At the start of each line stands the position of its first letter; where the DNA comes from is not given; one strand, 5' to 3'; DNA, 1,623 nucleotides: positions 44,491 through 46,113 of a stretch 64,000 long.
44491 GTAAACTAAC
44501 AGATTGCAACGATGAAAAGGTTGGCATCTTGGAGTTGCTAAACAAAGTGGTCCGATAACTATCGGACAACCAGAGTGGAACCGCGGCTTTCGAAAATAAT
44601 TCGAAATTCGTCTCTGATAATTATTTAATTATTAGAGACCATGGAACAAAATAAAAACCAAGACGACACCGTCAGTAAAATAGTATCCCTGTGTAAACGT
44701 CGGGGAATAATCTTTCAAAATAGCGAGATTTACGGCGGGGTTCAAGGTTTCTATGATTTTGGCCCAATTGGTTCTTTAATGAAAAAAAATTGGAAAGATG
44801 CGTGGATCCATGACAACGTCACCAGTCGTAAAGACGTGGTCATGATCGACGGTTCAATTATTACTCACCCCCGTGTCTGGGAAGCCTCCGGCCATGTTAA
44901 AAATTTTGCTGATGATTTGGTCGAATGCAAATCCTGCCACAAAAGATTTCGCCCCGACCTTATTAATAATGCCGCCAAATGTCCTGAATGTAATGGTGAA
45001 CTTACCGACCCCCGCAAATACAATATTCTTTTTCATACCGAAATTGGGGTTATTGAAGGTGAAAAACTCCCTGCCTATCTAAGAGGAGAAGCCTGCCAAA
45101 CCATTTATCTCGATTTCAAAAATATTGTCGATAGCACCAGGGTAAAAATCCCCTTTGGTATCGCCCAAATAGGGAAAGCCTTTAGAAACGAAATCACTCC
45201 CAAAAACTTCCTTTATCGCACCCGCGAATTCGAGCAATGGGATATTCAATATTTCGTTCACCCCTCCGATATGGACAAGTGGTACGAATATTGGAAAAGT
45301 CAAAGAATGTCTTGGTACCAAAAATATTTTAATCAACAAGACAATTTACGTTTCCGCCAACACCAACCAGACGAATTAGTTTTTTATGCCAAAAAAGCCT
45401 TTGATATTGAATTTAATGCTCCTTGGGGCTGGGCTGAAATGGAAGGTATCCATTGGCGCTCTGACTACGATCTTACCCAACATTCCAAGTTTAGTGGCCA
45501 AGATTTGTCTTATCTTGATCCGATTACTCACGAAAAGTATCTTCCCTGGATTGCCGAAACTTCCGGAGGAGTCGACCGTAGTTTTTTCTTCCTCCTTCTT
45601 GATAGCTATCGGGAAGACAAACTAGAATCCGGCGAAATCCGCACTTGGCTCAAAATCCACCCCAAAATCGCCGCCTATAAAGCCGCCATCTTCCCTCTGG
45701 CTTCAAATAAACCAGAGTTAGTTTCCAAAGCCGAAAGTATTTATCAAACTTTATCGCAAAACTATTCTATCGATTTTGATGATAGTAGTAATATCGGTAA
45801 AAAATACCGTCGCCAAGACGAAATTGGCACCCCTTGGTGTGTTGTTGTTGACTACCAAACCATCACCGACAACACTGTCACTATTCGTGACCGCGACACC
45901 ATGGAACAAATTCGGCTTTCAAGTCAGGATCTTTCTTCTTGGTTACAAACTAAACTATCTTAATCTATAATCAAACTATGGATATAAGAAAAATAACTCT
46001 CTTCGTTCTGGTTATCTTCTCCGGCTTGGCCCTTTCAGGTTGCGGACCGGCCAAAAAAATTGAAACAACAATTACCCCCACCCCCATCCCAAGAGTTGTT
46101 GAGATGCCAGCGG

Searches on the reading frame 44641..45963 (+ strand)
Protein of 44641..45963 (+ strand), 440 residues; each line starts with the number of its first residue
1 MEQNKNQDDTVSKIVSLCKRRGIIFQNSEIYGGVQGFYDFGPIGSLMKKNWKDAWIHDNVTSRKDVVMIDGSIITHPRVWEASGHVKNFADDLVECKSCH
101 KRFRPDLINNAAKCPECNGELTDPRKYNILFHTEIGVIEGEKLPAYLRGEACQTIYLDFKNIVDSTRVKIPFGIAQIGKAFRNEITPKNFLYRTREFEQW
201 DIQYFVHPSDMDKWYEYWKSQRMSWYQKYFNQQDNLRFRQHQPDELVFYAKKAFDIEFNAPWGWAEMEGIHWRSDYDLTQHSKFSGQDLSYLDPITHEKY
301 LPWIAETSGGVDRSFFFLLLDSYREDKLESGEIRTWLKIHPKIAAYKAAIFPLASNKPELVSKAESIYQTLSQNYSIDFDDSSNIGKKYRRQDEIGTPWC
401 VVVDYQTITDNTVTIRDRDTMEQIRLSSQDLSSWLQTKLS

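Call 5: search_protein_families(library=pfam, proteins=[window:44641-45963:+])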
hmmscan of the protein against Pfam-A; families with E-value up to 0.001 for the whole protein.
window:44641-45963:+ (440 aa): 2 families
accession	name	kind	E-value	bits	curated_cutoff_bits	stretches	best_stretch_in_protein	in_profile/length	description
PF03129.25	HGTP_anticodon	-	2.8e-22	79.1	21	1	347-437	1-93/94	Anticodon binding domain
PF00587.30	tRNA-synt_2b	-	1.7e-09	38.4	29.3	1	145-258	11-120/179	tRNA synthetase class II core domain (G, H, P, S and T)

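Call 10: search_protein_families(library=ncbifam, proteins=[window:44641-45963:+])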
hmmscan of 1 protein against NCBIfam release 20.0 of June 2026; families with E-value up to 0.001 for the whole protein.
window:44641-45963:+ (440 aa): 10 families
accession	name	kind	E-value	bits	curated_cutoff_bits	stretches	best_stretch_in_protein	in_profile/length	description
NF003211.1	PRK04173.1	equivalog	5.4e-167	556.2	312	2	109-435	125-454/454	glycine--tRNA ligase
TIGR00389.1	glyS_dimeric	equivalog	2e-139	465.8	243.3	3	12-229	4-242/565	glycine--tRNA ligase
NF011484.0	PRK14894.1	equivalog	7.5e-115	384.1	1050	2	10-326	5-336/539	glycine--tRNA ligase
NF008979.1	PRK12325.1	exception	1.4e-15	57.1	550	1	342-432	341-433/437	proline--tRNA ligase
NF006625.0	PRK09194.1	equivalog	7.7e-13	48.2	558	1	341-434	463-557/559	proline--tRNA ligase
TIGR00409.1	proS_fam_II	equivalog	9.5e-12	44.6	306.7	1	342-436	470-566/568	proline--tRNA ligase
NF003068.0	PRK03991.1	equivalog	1.8e-08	33.3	484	1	289-438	447-591/613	threonine--tRNA ligase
TIGR00408.1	proS_fam_I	equivalog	2e-08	33.6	437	1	339-437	276-379/475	proline--tRNA ligase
TIGR00418.1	thrS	equivalog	2.9e-08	33.1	383.65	0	361-436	485-562/565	threonine--tRNA ligase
TIGR00442.1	hisS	equivalog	3.7e-05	22.9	286.75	0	361-426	337-404/406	histidine--tRNA ligase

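Call 12: find_related_loci(query=window:44641-45963:+, collection=genome_contigs, flank=3000)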
Query window:44641-45963:+ (440 aa) in genome_contigs; peptide patterns used: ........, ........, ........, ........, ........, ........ (x = any residue, [..] = any of these).
72 stretches matched a pattern; 60 encode a relative of the query (tblastn E <= 1e-3); 59 distinct loci.
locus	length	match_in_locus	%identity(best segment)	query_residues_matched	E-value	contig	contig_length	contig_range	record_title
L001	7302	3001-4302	82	4-437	0e+0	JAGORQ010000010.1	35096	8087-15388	Candidatus Shapirobacteria bacterium isolate Gw_Eff_bin_278 Gw_Eff_2198_length_35096_cov_4.589522, whole genome shotgun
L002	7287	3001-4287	85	9-437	0e+0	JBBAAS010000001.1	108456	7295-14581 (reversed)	MAG: Candidatus Shapirobacteria bacterium isolate SO_2017_GW3_48 scaffold_196_c1_OW296A_2017, whole genome shotgun seque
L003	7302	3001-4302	82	7-440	0e+0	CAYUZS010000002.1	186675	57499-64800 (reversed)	MAG TPA_asm: uncultured Gammaproteobacteria bacterium isolate SRP294416_co1_374 genome assembly, contig: NODE_30_length_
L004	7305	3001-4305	82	6-440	0e+0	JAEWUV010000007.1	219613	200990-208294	MAG: Candidatus Parcubacteria bacterium isolate OH_SDB_33 k127_1208737, whole genome shotgun sequence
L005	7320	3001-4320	80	1-440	0e+0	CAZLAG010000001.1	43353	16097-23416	MAG TPA_asm: uncultured Gammaproteobacteria bacterium isolate SRP170004_co1_581 genome assembly, contig: NODE_1093_lengt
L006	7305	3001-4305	81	5-439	0e+0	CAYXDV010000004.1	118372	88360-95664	MAG TPA_asm: uncultured Gammaproteobacteria bacterium isolate SRP170004_co1_52 genome assembly, contig: NODE_165_length_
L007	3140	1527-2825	82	8-440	0e+0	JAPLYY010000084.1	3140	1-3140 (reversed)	MAG: Candidatus Shapirobacteria bacterium isolate LacPavin_0920_WC90_MAG_39_8 LacPavin_0920_WC90_scaffold_832910, whole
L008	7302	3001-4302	82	6-439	0e+0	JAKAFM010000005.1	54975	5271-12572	MAG: bacterium isolate WY1.bin95 NODE_854_length_54975_cov_2.104762, whole genome shotgun sequence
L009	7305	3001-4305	81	6-440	0e+0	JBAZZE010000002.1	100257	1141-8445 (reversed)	MAG: Candidatus Shapirobacteria bacterium isolate SO_2017_GW1_99 NODE_1375_length_100257_cov_2.338120_OW334_2017, whole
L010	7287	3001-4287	82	7-435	0e+0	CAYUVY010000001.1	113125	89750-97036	MAG TPA_asm: uncultured Gammaproteobacteria bacterium isolate SRP298887_co1_124 genome assembly, contig: NODE_68_length_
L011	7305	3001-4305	81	6-440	0e+0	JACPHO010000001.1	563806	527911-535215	MAG: Candidatus Shapirobacteria bacterium isolate NC_groundwater_416_Ag_B-0.1um_40_33 GD18-4_B1_scaffold_56969, whole ge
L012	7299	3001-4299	81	8-440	0e+0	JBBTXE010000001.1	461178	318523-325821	MAG: Patescibacteria group bacterium isolate H52-bin029_1 H52_bin029_1_000000000001, whole genome shotgun sequence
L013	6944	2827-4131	81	6-440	0e+0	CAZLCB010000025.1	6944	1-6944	MAG TPA_asm: uncultured Gammaproteobacteria bacterium isolate SRP239243_co1_273 genome assembly, contig: NODE_19717_leng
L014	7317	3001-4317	80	1-439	0e+0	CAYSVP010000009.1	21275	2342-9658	MAG TPA_asm: uncultured Gammaproteobacteria bacterium isolate SRP294416_co1_8 genome assembly, contig: NODE_4810_length_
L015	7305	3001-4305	80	6-440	0e+0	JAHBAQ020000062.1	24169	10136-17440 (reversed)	MAG: Candidatus Shapirobacteria bacterium isolate AQU-07 c_000000131820, whole genome shotgun sequence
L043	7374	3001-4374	56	6-439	0e+0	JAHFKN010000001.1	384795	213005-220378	MAG: Candidatus Gottesmanbacteria bacterium isolate nzgw410 NODE_16_length_384796_cov_19.669238, whole genome shotgun se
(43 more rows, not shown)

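Call 46: search_protein_families(library=ncbifam, proteins=[L043:1191-2444:+, L043:2459-3001:+, L043:3004-4383:+, L043:101-808:+])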
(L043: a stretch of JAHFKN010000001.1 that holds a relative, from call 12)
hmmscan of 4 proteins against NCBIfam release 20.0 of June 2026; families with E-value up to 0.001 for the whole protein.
L043:1191-2444:+ (417 aa): 11 families
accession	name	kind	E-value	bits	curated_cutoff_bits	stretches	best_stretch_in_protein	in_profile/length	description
NF000586.1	PRK00011.1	subfamily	1.2e-113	380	335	1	9-405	3-403/404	serine hydroxymethyltransferase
TIGR04506.1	F_threo_transal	equivalog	4.2e-70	237.2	650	1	10-413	6-411/609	fluorothreonine transaldolase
NF010094.0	PRK13580.1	equivalog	6.6e-54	183.3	735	2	110-391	170-453/496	glycine hydroxymethyltransferase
NF005871.0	PRK07811.1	equivalog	1.5e-07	30.3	513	1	76-232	66-213/389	cystathionine gamma-synthase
NF005047.0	PRK06460.1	equivalog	1.9e-06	27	501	1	72-230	46-195/376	hypothetical protein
NF005394.0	PRK06939.1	equivalog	4.8e-06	25.6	460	1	177-346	191-359/397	glycine C-acetyltransferase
NF043007.1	CysBLyMetC_Staph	equivalog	2.5e-05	23.4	700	1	80-237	63-206/378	cystathionine beta-lyase MetC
TIGR02080.1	O_succ_thio_ly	equivalog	9.7e-05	21.2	504.55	1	87-232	69-203/382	cystathionine gamma-synthase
NF006463.0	PRK08861.1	equivalog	0.00022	20.3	670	1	91-232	75-205/388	O-succinylhomoserine (thiol)-lyase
NF005961.0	PRK08045.1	equivalog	0.00047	18.9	690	1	88-233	71-205/386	cystathionine gamma-synthase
NF009709.0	PRK13238.1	subfamily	0.00096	18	285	0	213-320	247-353/463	tryptophanase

L043:2459-3001:+ (180 aa): 0 families

L043:3004-4383:+ (459 aa): 10 families
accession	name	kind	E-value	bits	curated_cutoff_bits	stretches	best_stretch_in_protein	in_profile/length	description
NF003211.1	PRK04173.1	equivalog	2.3e-186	620.1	312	1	5-450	1-451/454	glycine--tRNA ligase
TIGR00389.1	glyS_dimeric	equivalog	9.7e-154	513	243.3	3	4-246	2-240/565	glycine--tRNA ligase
NF011484.0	PRK14894.1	equivalog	4.8e-126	421.1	1050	3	130-348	104-339/539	glycine--tRNA ligase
NF008979.1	PRK12325.1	exception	9e-15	54.5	550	1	360-447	341-430/437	proline--tRNA ligase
NF006625.0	PRK09194.1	equivalog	5.3e-14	52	558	1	359-448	463-553/559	proline--tRNA ligase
TIGR00409.1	proS_fam_II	equivalog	2.9e-13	49.6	306.7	1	361-452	471-564/568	proline--tRNA ligase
TIGR00408.1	proS_fam_I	equivalog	2.1e-07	30.2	437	1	355-456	274-380/475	proline--tRNA ligase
NF003068.0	PRK03991.1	equivalog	4.5e-07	28.6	484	1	307-450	446-585/613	threonine--tRNA ligase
TIGR00418.1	thrS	equivalog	4.9e-06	25.7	383.65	0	328-447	449-555/565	threonine--tRNA ligase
TIGR00442.1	hisS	equivalog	0.00044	19.3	286.75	0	365-445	326-405/406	histidine--tRNA ligase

L043:101-808:+ (235 aa): 1 family
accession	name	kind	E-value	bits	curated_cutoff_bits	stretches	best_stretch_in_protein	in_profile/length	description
TIGR01575.1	rimI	equivalog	8.7e-05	22.7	86.4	0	104-215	4-123/132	ribosomal protein S18-alanine N-acetyltransferase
